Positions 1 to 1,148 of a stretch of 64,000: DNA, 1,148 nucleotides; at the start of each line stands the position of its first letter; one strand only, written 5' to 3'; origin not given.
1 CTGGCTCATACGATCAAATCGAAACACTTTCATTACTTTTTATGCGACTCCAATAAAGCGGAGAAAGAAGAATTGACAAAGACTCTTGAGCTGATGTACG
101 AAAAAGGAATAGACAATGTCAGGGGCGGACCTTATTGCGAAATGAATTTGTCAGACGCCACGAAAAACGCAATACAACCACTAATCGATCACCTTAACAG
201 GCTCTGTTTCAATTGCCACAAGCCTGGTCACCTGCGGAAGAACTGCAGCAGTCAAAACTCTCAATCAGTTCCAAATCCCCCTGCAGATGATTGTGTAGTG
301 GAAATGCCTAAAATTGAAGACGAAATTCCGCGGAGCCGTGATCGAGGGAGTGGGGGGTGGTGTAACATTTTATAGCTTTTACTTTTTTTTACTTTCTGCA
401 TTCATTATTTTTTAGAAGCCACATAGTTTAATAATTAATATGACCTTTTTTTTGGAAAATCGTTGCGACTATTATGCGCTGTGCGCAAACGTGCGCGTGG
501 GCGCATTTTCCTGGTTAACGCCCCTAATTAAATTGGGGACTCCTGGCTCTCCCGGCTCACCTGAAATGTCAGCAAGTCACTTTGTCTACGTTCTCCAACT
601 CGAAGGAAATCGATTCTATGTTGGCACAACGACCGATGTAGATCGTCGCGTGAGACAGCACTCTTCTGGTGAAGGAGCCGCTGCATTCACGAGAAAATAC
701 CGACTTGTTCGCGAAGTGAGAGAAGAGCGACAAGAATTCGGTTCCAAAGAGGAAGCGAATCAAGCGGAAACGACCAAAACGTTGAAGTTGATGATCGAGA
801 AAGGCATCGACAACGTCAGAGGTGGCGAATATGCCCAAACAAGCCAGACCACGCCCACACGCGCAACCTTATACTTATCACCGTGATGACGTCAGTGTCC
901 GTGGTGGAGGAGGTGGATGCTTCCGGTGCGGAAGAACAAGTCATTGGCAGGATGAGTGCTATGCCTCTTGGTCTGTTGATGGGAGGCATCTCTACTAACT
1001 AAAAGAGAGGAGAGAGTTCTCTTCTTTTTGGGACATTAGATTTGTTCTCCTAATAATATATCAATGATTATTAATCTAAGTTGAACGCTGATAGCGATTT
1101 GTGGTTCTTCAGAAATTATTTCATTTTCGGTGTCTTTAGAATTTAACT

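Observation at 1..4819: Tandem array of six intronless genes fusing an Slx1/YhbQ-type GIY-YIG nuclease domain to one to four CCHC retroviral-type zinc knuckles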

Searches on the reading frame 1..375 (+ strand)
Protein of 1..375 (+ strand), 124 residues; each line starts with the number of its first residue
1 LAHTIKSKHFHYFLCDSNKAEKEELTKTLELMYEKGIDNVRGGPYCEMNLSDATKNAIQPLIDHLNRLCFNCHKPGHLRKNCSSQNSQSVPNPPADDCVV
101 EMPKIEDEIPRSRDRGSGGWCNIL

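Call 3: search_protein_families(library=pfam, proteins=[window:1-375:+], max_evalue=0.1)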
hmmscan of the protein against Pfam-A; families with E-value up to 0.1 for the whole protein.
window:1-375:+ (124 aa): 3 families
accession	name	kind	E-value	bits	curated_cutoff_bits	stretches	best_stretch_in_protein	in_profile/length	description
PF00098.28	zf-CCHC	-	0.00026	21.4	20.8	1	68-83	2-17/18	Zinc knuckle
PF13696.11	zf-CCHC_2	-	0.0056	16.9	27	1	68-82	5-19/21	Zinc knuckle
PF16588.11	zf-C2H2_10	-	0.019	15.1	26.2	1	72-83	9-20/23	C2H2 zinc-finger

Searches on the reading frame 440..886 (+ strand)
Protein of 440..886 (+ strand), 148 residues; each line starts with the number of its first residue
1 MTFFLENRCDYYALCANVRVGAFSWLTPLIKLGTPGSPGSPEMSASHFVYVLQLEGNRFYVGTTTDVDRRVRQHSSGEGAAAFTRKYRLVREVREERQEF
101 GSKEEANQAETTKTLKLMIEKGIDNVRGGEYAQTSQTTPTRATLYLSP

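Call 3: search_protein_families(library=pfam, proteins=[window:440-886:+], max_evalue=0.1)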
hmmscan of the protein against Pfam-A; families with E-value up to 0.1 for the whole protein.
window:440-886:+ (148 aa): 3 families
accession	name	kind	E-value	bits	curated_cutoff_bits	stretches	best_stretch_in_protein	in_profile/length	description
PF01541.30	GIY-YIG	-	5e-08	33.6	22.6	1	47-111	2-66/78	GIY-YIG catalytic domain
PF10544.15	T5orf172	-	0.0029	18.5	20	1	48-93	2-50/101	T5orf172 domain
PF19756.4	DUF6243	-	0.073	13.8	25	0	73-110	29-65/67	Family of unknown function (DUF6243)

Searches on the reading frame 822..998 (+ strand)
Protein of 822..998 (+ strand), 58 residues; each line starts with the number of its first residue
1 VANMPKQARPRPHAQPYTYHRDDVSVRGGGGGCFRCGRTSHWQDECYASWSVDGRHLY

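Call 3: search_protein_families(library=pfam, proteins=[window:822-998:+], max_evalue=0.1)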
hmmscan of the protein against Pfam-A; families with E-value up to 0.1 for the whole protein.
window:822-998:+ (58 aa): 3 families
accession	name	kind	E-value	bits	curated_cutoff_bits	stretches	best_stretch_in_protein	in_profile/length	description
PF14787.11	zf-CCHC_5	-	2.4e-05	24.4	27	1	31-55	3-27/36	GAG-polyprotein viral zinc-finger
PF20576.3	HEWD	-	0.018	15.2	27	1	33-53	13-32/61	HEWD domain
PF00098.28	zf-CCHC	-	0.025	15.1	20.8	1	32-46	2-16/18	Zinc knuckle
